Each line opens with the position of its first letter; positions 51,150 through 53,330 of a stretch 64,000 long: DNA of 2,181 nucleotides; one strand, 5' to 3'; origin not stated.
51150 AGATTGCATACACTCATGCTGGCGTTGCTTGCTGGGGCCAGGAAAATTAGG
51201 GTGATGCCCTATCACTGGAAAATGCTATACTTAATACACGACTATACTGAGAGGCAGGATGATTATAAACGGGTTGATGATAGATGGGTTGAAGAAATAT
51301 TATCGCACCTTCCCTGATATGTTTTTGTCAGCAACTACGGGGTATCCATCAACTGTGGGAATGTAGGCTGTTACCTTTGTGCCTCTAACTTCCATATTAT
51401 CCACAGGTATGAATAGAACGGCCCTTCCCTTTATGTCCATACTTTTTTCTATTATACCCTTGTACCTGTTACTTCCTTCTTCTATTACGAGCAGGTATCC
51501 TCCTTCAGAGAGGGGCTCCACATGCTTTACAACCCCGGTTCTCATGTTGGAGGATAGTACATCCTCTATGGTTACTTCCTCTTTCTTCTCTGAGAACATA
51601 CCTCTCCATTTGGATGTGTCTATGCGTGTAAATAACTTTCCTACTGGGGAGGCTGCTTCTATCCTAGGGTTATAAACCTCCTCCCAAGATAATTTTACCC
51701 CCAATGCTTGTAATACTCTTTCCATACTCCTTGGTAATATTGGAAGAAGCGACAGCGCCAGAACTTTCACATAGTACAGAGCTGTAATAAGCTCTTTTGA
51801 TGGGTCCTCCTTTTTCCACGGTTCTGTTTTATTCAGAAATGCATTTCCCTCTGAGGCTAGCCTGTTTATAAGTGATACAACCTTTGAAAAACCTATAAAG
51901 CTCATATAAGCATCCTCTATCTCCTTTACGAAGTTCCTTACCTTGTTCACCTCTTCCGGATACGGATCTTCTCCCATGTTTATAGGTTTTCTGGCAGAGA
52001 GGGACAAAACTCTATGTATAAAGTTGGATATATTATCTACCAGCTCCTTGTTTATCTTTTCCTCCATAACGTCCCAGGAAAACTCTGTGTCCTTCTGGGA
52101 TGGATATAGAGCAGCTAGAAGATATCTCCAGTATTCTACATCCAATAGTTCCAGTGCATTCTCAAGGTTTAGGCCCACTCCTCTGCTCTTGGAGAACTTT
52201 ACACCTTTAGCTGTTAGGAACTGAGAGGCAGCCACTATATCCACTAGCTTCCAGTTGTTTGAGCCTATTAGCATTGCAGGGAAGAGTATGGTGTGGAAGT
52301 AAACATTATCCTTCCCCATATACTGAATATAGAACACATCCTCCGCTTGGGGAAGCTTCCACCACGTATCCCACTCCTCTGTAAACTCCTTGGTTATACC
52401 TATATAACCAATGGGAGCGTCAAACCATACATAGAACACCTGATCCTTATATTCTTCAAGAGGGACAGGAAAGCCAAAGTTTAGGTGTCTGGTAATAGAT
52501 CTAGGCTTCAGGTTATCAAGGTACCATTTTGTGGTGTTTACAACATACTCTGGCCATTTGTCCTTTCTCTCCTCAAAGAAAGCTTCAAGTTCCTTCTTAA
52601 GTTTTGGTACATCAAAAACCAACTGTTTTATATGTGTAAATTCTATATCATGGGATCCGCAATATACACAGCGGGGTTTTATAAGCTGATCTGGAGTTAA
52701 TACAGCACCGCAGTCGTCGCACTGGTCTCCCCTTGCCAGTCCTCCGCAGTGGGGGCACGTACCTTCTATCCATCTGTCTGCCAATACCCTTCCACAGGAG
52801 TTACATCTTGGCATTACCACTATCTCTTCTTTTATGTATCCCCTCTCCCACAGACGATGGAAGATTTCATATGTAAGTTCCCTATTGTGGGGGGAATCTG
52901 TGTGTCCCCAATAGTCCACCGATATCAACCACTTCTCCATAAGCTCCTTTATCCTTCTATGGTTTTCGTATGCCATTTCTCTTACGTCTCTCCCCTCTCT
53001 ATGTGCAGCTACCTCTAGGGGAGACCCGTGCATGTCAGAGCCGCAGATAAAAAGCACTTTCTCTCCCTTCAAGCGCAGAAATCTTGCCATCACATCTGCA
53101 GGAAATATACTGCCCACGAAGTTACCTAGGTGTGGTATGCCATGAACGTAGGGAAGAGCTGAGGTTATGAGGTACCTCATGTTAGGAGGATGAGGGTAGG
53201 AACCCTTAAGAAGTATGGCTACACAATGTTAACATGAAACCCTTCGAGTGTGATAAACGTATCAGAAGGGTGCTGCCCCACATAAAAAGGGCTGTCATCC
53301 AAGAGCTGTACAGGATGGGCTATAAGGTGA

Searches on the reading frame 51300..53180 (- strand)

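Call 61: search_protein_families(library=pfam, proteins=[window:51300-53180:-], max_evalue=0.00001)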
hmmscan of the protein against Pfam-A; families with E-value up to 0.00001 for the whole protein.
window:51300-53180:- (626 aa): 2 families
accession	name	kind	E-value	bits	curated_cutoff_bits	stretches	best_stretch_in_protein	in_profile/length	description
PF09334.17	tRNA-synt_1g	-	2.6e-126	422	20.1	1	3-392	1-391/391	tRNA synthetases class I (M)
PF00133.28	tRNA-synt_1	-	8.9e-12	44.9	22.7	1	3-241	25-245/414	tRNA synthetases class I (I, L, M and V)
